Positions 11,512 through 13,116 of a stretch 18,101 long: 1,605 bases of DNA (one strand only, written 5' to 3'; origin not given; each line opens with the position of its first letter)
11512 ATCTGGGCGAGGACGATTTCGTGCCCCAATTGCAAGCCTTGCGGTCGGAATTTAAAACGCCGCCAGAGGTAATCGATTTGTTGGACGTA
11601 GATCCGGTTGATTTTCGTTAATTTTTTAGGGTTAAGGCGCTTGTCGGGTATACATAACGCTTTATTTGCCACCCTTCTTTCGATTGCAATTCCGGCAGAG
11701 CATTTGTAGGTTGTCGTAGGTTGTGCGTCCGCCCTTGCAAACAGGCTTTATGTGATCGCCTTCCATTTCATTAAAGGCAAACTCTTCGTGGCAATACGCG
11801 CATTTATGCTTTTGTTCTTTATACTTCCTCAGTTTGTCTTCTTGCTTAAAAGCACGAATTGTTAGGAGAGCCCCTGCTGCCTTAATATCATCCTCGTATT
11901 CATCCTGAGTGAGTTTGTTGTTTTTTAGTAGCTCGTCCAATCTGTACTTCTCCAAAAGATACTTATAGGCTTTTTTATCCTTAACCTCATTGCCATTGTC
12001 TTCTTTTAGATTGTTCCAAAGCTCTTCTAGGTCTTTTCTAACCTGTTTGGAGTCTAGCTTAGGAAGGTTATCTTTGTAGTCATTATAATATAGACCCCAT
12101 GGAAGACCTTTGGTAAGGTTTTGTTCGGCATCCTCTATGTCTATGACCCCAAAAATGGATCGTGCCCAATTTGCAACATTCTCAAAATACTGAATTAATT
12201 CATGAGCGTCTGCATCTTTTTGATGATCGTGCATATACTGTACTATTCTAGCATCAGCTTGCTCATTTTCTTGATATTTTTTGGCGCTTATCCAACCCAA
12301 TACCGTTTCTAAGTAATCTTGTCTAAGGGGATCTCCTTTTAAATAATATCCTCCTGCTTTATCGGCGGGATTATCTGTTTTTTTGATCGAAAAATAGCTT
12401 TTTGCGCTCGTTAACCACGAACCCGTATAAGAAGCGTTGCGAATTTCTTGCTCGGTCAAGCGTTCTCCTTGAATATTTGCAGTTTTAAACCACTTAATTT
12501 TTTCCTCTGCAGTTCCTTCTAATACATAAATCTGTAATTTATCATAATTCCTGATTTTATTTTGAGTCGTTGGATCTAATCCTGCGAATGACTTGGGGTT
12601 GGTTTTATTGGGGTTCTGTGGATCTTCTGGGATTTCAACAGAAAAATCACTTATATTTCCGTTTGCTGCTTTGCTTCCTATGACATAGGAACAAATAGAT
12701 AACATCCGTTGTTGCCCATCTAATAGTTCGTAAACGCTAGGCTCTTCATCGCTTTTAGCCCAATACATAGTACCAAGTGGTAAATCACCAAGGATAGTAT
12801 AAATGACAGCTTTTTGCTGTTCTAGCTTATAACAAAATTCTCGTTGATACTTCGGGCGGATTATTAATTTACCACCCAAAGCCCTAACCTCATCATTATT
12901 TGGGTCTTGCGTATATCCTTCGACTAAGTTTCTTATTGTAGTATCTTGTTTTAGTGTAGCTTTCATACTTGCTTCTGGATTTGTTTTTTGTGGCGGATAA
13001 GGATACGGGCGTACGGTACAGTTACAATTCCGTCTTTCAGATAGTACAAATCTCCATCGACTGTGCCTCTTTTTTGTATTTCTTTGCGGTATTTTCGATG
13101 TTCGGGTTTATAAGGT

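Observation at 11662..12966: Unusual nuclease architecture: DUF262/ParB-like NTPase-type domain fused to a canonical HNH finger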

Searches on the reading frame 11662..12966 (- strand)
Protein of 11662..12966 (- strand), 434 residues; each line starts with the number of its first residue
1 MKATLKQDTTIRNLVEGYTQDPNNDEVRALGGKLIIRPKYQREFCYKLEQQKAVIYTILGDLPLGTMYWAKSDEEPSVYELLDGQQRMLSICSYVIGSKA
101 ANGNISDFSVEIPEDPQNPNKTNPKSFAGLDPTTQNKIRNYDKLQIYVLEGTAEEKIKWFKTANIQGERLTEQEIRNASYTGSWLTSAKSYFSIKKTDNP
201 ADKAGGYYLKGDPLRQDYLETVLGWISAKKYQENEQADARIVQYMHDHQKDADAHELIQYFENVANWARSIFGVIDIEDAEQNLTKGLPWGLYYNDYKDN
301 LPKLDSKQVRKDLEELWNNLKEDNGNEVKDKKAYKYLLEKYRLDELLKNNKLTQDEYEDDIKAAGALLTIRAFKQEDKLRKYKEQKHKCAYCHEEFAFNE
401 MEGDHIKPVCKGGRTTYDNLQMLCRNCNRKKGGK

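Call 3: search_protein_families(library=pfam, proteins=[window:11662-12966:-], max_evalue=0.1)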
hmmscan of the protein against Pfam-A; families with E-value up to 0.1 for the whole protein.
window:11662-12966:- (434 aa): 7 families
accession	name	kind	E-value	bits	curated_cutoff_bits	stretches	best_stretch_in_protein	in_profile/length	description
PF03235.19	GmrSD_N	-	1.2e-19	71.7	33.2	1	35-180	12-198/199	GmrSD restriction endonuclease, N-terminal domain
PF01844.29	HNH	-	3.7e-15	56.2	21.4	1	389-432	1-45/47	HNH endonuclease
PF14279.12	HNH_5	-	2.6e-12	46.9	27.5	1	389-432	1-44/56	HNH endonuclease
PF02945.21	Endonuclease_7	-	0.032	14.6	23.6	1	377-432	14-64/82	Recombination endonuclease VII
PF23551.1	Zn_ribbon_20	-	0.064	13.8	27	0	416-428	17-29/35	Zinc beta-ribbon domain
PF00505.25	HMG_box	-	0.078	13.9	25.4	0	297-324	19-46/69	HMG (high mobility group) box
PF13395.12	HNH_4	-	0.094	13.1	22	0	389-432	1-49/54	HNH endonuclease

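Call 4: search_protein_families(library=ncbifam, proteins=[window:11662-12966:-], max_evalue=0.1)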
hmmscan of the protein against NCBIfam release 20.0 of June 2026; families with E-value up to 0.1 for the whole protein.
window:11662-12966:- (434 aa): 2 families
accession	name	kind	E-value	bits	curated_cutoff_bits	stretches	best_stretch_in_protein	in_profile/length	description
NF040563.1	guided_IscB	equivalog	1.7e-07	30.6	175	1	384-432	190-236/314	RNA-guided endonuclease IscB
NF049971.1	CRISPR_Cas9d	exception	2.9e-07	29.5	375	1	366-434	528-596/986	type II CRISPR RNA-guided endonuclease Cas9d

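Call 5: search_protein_families(library=padloc, proteins=[window:11662-12966:-], max_evalue=0.1)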
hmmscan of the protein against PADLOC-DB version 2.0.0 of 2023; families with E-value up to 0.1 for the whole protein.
window:11662-12966:- (434 aa): 16 families
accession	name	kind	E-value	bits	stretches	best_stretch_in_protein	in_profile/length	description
PDLC03418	REase_II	-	1e-72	243.3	2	10-339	9-300/372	Type II restriction enzyme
PDLC03877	NsnA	-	2.9e-25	87.3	1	32-274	63-294/385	-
PDLC04027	PD-T4-2_A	-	5.7e-14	49.9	1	32-319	50-332/363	-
PDLC00973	Cas9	-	9.4e-07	25.7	1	347-432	563-656/830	CRISPR subtype II RNA-guided endonuclease Cas9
PDLC01256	Cas9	-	1.7e-06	25.2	1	350-432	471-560/711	"CAS-II-A,CAS-II-B,CAS-II-C; effector__SPE"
PDLC00315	PtuB1|PtuB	-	6.5e-05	20.8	1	389-433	33-78/227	Unknown function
PDLC00325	PtuB1|PtuB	-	9.4e-05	20.1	1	381-433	46-103/213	Unknown function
PDLC00353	PtuB1|PtuB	-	0.00011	20.2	1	371-420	35-82/196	Unknown function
PDLC00337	PtuB1|PtuB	-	0.00011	20.1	1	378-432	48-105/216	Unknown function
PDLC03431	REase_II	-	0.001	16.7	1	404-431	179-206/246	Type II restriction enzyme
PDLC00345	PtuB1|PtuB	-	0.0013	16.3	1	347-433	20-103/223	Unknown function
PDLC00346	PtuB1|PtuB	-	0.0015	16.5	1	382-428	44-92/214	Unknown function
PDLC00356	PtuB1|PtuB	-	0.0048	14.5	1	370-420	34-82/196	Unknown function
PDLC03478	REase_II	-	0.033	11.9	1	402-431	129-158/219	Type II restriction enzyme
PDLC00335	PtuB1|PtuB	-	0.052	11.1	1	379-432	39-99/214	Unknown function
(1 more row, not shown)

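Call 10: search_solved_structures(query=window:11662-12966:-, max_evalue=1, show_alignments=2)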
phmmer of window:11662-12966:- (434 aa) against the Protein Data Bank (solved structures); distinct sequences matched with E-value up to 1: 12.
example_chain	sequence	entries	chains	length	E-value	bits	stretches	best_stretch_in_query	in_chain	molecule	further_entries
4h9d_A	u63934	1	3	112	6.2e-06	29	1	385-431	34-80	HNH endonuclease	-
9k30_A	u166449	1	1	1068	0.0015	21.1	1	376-433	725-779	TbaIscB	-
9k31_A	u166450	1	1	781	0.0021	20.6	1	381-433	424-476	YnpsCas9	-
8d2k_A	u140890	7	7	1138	0.0029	20.2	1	388-433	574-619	CRISPR-associated endonuclease, Csn1 family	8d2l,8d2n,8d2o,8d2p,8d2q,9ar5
9k32_A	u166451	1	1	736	0.0035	19.9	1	383-434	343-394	HNH nuclease domain-containing protein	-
5mkw_A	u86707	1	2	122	0.041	16.4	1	402-431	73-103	DNA annealing helicase and endonuclease ZRANB3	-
2k7r_A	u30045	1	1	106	0.087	15.3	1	373-413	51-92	Primosomal protein dnaI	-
9lgi_A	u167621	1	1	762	0.1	15.1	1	382-433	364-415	HNH nuclease domain-containing protein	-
1tbq_R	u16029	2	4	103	0.26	13.7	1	377-428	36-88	RHODNIIN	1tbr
5h0m_A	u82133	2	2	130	0.41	13.1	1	363-431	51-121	HNH endonuclease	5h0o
6ghc_A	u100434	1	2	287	0.69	12.3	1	401-430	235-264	5-methylcytosine-specific restriction enzyme A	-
5t5h_O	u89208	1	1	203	0.78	12.2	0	10-63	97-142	60S ribosomal protein L13a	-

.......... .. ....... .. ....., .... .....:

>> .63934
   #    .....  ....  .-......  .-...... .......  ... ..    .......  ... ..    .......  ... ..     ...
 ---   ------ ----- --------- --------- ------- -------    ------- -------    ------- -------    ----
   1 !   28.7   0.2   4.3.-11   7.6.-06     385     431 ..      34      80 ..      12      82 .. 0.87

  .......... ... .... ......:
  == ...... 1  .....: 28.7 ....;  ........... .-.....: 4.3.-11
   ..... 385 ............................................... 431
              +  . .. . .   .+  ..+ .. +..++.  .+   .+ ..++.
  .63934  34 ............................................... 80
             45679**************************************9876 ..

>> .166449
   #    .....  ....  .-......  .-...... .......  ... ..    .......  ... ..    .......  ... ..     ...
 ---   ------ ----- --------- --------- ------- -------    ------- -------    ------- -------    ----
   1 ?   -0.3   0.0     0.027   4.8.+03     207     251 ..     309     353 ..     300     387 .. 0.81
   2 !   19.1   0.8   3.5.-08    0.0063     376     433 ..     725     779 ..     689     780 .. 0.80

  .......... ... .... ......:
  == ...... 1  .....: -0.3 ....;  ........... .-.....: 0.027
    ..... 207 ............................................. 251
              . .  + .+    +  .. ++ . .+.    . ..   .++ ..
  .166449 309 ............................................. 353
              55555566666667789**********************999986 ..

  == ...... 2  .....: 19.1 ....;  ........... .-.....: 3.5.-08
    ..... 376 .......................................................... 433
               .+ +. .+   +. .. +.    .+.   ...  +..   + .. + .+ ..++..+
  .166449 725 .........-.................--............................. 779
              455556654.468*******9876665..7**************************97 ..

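Call 11: find_homologous_proteins(query=window:11662-12966:-, max_evalue=0.00001)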
Query window:11662-12966:- (434 aa): 3507 proteins with E <= 0.00001 among 8000 candidates; the best 120 are listed.
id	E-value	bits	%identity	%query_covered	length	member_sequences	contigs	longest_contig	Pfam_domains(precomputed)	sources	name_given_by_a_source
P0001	1.2e-295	998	100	100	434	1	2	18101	PF01844.30,PF14279.13,PF03235.20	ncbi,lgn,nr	ncbi:MAG: DUF262 domain-containing protein [Opitutales bacterium]|nr:DUF262 domain-containing protei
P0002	1.8e-80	290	42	100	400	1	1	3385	PF01844.30,PF14279.13,PF03235.20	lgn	-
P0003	3.0e-80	289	44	97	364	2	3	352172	PF01844.30,PF14279.13,PF03235.20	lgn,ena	-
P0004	5.4e-80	288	44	98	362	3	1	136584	PF01844.30,PF14279.13,PF03235.20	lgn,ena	-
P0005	1.9e-79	286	43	98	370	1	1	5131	PF01844.30,PF14279.13,PF03235.20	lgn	-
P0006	2.6e-79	286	42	97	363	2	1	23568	PF01844.30,PF14279.13,PF03235.20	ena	-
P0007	4.3e-79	285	43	97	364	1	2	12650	PF01844.30,PF14279.13,PF03235.20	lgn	-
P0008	5.1e-79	285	43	98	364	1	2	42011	PF01844.30,PF14279.13,PF03235.20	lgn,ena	-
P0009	1.0e-78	284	42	97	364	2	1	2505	PF01844.30,PF14279.13,PF03235.20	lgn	-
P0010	1.2e-78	283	44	97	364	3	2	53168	PF01844.30,PF14279.13,PF03235.20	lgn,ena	-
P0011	1.2e-78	283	44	100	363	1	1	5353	PF01844.30,PF14279.13,PF03235.20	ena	-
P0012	1.5e-78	283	45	92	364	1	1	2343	PF01844.30,PF14279.13,PF03235.20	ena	-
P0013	1.6e-78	283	42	95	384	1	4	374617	PF01844.30,PF14279.13,PF03235.20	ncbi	-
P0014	2.2e-78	283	42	97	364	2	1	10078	PF01844.30,PF14279.13,PF03235.20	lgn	-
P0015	5.4e-78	281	43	98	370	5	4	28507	PF01844.30,PF14279.13,PF03235.20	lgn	-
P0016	5.5e-78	281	43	100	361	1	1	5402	PF01844.30,PF14279.13,PF03235.20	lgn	-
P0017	6.2e-78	281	42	98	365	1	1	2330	PF01844.30,PF14279.13,PF03235.20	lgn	-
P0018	1.2e-77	280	43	97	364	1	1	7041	PF01844.30,PF14279.13,PF03235.20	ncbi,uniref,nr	ncbi:HNH endonuclease family protein [Varibaculum cambriense]|uniref:HNH endonuclease family protein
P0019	1.5e-77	280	43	97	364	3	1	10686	PF01844.30,PF14279.13,PF03235.20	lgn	-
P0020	1.8e-77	280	42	97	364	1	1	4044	PF01844.30,PF14279.13,PF03235.20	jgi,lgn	jgi:hypothetical protein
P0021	1.9e-77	279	42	100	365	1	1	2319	PF01844.30,PF14279.13,PF03235.20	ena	-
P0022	3.3e-77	279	44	97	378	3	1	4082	PF01844.30,PF14279.13,PF03235.20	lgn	-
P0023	4.0e-77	278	41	99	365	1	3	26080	PF01844.30,PF14279.13,PF03235.20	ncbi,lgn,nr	ncbi:MAG: DUF262 domain-containing protein [Bacteroides sp.]|nr:DUF262 domain-containing protein [Ba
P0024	4.0e-77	278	42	97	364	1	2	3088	PF01844.30,PF14279.13,PF03235.20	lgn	-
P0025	4.3e-77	278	41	97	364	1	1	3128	PF01844.30,PF14279.13,PF03235.20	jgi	-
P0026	5.6e-77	278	43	98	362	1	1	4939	PF01844.30,PF14279.13,PF03235.20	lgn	-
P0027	5.8e-77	278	44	97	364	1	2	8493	PF01844.30,PF14279.13,PF03235.20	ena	-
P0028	6.3e-77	278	43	100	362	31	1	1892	PF01844.30,PF14279.13,PF03235.20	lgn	-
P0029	6.5e-77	278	43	97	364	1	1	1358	PF01844.30,PF14279.13,PF03235.20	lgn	-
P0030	6.8e-77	278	42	100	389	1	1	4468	PF01844.30,PF14279.13,PF03235.20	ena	-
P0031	1.1e-76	277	42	98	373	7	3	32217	PF01844.30,PF14279.13,PF03235.20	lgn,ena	-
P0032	1.2e-76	277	42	98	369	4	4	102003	PF01844.30,PF14279.13,PF03235.20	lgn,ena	-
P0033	1.2e-76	277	42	100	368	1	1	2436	PF01844.30,PF14279.13,PF03235.20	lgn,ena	-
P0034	1.4e-76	277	42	98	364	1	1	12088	PF01844.30,PF14279.13,PF03235.20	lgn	-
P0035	1.5e-76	277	42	97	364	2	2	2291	PF01844.30,PF14279.13,PF03235.20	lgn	-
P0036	2.0e-76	276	42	100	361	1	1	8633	PF01844.30,PF14279.13,PF03235.20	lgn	-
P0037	2.3e-76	276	41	98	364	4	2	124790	PF01844.30,PF14279.13,PF03235.20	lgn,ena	-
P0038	2.5e-76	276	41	97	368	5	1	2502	PF01844.30,PF14279.13,PF03235.20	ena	-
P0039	2.7e-76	276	44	98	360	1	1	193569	PF01844.30,PF14279.13,PF03235.20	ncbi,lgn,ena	-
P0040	3.0e-76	276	41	100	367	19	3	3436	PF01844.30,PF14279.13,PF03235.20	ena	-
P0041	3.0e-76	276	41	99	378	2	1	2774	PF01844.30,PF14279.13,PF03235.20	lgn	-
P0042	3.6e-76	275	42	99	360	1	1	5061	PF01844.30,PF14279.13,PF03235.20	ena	-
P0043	4.0e-76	275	42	100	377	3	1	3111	PF01844.30,PF14279.13,PF03235.20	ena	-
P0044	4.0e-76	275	41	97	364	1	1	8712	PF01844.30,PF14279.13,PF03235.20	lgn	-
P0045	5.5e-76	275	42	97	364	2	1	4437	PF01844.30,PF14279.13,PF03235.20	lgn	-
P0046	6.1e-76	275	42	100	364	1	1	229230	PF01844.30,PF14279.13,PF03235.20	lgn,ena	-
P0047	7.3e-76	274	43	100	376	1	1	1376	PF01844.30,PF14279.13,PF03235.20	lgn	-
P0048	8.4e-76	274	42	98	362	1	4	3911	PF01844.30,PF14279.13,PF03235.20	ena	-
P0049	9.0e-76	274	42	100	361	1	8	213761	PF01844.30,PF14279.13,PF03235.20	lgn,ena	-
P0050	1.1e-75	274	42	98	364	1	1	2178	PF01844.30,PF14279.13,PF03235.20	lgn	-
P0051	1.1e-75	274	42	97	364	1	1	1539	PF01844.30,PF14279.13,PF03235.20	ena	-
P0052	1.1e-75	274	41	98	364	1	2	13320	PF01844.30,PF14279.13,PF03235.20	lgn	-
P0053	1.2e-75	274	43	98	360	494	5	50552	PF01844.30,PF14279.13,PF03235.20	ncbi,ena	-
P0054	1.2e-75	274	43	99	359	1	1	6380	PF01844.30,PF14279.13,PF03235.20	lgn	-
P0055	1.3e-75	273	40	100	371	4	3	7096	PF01844.30,PF14279.13,PF03235.20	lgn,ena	-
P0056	1.3e-75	273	42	97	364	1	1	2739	PF01844.30,PF14279.13,PF03235.20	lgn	-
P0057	1.4e-75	273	42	97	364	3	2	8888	PF01844.30,PF14279.13,PF03235.20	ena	-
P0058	1.5e-75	273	42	97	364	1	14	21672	PF01844.30,PF14279.13,PF03235.20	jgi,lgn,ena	jgi:hypothetical protein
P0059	1.5e-75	273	43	97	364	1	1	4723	PF01844.30,PF14279.13,PF03235.20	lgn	-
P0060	1.5e-75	273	42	93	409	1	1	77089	PF01844.30,PF14279.13,PF03235.20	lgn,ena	-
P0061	1.6e-75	273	44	92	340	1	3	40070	PF01844.30,PF14279.13,PF03235.20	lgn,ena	-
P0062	1.6e-75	273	43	98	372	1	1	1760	PF01844.30,PF14279.13,PF03235.20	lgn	-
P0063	1.7e-75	273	40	97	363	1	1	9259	PF01844.30,PF14279.13,PF03235.20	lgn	-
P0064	1.9e-75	273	42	98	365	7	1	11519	PF01844.30,PF14279.13,PF03235.20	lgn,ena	-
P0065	1.9e-75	273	40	100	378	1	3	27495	PF01844.30,PF14279.13,PF03235.20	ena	-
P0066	1.9e-75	273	42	97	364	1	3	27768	PF01844.30,PF14279.13,PF03235.20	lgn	-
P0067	2.0e-75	273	43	100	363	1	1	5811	PF01844.30,PF14279.13,PF03235.20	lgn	-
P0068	2.0e-75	273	41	98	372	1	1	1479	PF01844.30,PF14279.13,PF03235.20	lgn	-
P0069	2.1e-75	273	42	100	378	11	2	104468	PF01844.30,PF14279.13,PF03235.20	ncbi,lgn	-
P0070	2.2e-75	273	42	100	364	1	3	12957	PF01844.30,PF14279.13,PF03235.20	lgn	-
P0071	2.5e-75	273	42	98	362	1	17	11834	PF01844.30,PF14279.13,PF03235.20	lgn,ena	-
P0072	2.9e-75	272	42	100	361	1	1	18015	PF01844.30,PF14279.13,PF03235.20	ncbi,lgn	-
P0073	3.0e-75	272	42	100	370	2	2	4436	PF01844.30,PF14279.13,PF03235.20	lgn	-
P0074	3.0e-75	272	41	98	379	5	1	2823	PF01844.30,PF14279.13,PF03235.20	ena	-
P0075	3.4e-75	272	42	98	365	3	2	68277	PF01844.30,PF14279.13,PF03235.20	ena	-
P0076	4.6e-75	272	41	98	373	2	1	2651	PF01844.30,PF14279.13,PF03235.20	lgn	-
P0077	4.6e-75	272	40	98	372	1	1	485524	PF01844.30,PF14279.13,PF03235.20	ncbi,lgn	-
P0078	4.8e-75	272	41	99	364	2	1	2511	PF01844.30,PF14279.13,PF03235.20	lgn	-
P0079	5.0e-75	272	42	98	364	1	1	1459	PF01844.30,PF14279.13,PF03235.20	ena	-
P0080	7.2e-75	271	42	97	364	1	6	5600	PF01844.30,PF14279.13,PF03235.20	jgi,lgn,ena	-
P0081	7.4e-75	271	42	100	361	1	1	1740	PF01844.30,PF14279.13,PF03235.20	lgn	-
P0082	7.6e-75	271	42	98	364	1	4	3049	PF01844.30,PF14279.13,PF03235.20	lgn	-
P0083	8.3e-75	271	43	100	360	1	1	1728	PF01844.30,PF14279.13,PF03235.20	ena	-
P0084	8.8e-75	271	43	100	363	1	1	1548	PF01844.30,PF14279.13,PF03235.20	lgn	-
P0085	8.8e-75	271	42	97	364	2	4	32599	PF01844.30,PF14279.13,PF03235.20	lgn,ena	-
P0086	8.8e-75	271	42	100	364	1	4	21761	PF01844.30,PF14279.13,PF03235.20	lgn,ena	-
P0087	9.2e-75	271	41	100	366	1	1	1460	PF01844.30,PF14279.13,PF03235.20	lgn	-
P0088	9.5e-75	271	42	100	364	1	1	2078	PF01844.30,PF14279.13,PF03235.20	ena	-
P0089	1.0e-74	271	42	100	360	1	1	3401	PF01844.30,PF14279.13,PF03235.20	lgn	-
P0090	1.0e-74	271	42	100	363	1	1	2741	PF01844.30,PF14279.13,PF03235.20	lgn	-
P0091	1.1e-74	270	41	97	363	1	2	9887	PF01844.30,PF14279.13,PF03235.20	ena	-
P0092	1.2e-74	270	41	99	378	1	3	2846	PF01844.30,PF14279.13,PF03235.20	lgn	-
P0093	1.2e-74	270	42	100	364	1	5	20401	PF01844.30,PF14279.13,PF03235.20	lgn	-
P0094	1.3e-74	270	43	99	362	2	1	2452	PF01844.30,PF14279.13,PF03235.20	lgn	-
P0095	1.3e-74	270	43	100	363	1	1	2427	PF01844.30,PF14279.13,PF03235.20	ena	-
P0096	1.3e-74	270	43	100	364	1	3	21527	PF01844.30,PF02945.22,PF14279.13,PF03235.20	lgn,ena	-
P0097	1.3e-74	270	42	98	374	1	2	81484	PF01844.30,PF14279.13,PF03235.20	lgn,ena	-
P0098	1.4e-74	270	40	98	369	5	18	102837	PF01844.30,PF14279.13,PF03235.20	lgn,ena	-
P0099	1.5e-74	270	43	98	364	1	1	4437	PF01844.30,PF14279.13,PF03235.20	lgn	-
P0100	1.5e-74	270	41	100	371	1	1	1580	PF01844.30,PF14279.13,PF03235.20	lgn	-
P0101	1.6e-74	270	39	98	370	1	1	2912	PF01844.30,PF14279.13,PF03235.20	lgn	-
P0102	1.6e-74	270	42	100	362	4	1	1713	PF01844.30,PF14279.13,PF03235.20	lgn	-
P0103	1.7e-74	270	41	100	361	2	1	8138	PF01844.30,PF14279.13,PF03235.20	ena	-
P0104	1.8e-74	270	41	99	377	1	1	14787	PF01844.30,PF14279.13,PF03235.20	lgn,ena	-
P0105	1.8e-74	270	43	98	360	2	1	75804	PF01844.30,PF14279.13,PF03235.20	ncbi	ncbi:MAG: HNH endonuclease family protein [Candidatus Onthomorpha sp.]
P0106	1.9e-74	270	40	98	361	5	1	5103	PF01844.30,PF14279.13,PF03235.20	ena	-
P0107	1.9e-74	270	43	100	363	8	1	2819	PF01844.30,PF14279.13,PF03235.20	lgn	-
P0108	2.0e-74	270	42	98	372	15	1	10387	PF01844.30,PF14279.13,PF03235.20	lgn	-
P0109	2.0e-74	270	41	100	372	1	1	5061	PF01844.30,PF14279.13,PF03235.20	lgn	-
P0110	2.0e-74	270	42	97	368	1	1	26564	PF01844.30,PF14279.13,PF03235.20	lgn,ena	-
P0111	2.1e-74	269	42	99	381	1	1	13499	PF01844.30,PF14279.13,PF03235.20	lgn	-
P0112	2.1e-74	269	41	100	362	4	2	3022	PF01844.30,PF14279.13,PF03235.20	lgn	-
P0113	2.2e-74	269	41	98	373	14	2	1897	PF01844.30,PF14279.13,PF03235.20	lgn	-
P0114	2.2e-74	269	41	98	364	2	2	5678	PF01844.30,PF14279.13,PF03235.20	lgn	-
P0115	2.3e-74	269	43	99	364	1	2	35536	PF01844.30,PF14279.13,PF03235.20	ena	-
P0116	2.3e-74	269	41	100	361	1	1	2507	PF01844.30,PF14279.13,PF03235.20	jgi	jgi:hypothetical protein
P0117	2.5e-74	269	41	97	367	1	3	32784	PF01844.30,PF14279.13,PF03235.20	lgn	-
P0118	2.7e-74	269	43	100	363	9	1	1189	PF01844.30,PF14279.13,PF03235.20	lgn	-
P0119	2.7e-74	269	42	98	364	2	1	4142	PF01844.30,PF14279.13,PF03235.20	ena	-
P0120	3.1e-74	269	40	99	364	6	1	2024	PF01844.30,PF14279.13,PF03235.20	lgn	-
